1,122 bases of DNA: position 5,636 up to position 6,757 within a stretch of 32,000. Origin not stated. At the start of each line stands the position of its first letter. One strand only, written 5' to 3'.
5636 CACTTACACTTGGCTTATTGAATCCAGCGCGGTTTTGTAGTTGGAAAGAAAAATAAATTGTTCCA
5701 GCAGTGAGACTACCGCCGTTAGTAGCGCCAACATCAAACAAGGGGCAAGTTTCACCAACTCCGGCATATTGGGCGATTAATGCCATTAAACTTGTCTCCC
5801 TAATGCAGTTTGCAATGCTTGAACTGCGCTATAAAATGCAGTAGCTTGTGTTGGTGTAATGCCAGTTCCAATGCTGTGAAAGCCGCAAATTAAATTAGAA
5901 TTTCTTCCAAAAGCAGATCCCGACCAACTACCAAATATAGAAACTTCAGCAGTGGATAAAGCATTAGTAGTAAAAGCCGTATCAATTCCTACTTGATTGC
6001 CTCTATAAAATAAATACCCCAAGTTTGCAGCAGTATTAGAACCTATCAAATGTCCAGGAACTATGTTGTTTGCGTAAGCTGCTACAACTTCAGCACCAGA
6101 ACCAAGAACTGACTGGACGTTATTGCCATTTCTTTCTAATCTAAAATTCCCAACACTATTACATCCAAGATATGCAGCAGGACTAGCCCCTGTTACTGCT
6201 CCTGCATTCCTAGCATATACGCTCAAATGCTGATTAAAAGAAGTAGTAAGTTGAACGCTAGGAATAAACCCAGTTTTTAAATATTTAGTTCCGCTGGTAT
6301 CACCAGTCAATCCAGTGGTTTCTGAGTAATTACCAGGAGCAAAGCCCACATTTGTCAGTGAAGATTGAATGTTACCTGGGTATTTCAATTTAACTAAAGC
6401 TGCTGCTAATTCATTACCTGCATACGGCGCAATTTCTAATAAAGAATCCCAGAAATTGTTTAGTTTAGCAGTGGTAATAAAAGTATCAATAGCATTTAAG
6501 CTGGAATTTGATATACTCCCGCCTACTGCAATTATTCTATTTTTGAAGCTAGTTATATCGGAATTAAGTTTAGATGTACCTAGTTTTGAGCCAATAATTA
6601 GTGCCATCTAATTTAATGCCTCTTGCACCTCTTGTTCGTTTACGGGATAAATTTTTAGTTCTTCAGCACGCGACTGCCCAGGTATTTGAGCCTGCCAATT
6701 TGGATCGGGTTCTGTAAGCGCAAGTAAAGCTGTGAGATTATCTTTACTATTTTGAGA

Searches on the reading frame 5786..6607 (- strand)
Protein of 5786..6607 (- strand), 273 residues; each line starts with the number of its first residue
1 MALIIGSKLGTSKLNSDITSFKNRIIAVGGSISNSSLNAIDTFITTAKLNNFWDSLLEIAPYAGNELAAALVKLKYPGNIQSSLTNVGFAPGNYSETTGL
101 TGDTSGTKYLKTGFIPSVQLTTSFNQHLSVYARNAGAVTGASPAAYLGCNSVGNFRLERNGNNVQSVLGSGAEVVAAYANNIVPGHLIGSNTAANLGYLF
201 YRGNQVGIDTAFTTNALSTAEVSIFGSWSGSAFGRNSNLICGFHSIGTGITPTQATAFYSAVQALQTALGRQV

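Call 35: search_protein_families(library=phrogs, proteins=[window:5786-6607:-], max_evalue=0.001)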
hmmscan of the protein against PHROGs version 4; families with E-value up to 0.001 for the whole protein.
window:5786-6607:- (273 aa): 1 family
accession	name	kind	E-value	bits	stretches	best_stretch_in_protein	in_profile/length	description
phrog_17104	-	unknown function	1.7e-08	35.5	1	15-269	12-259/264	-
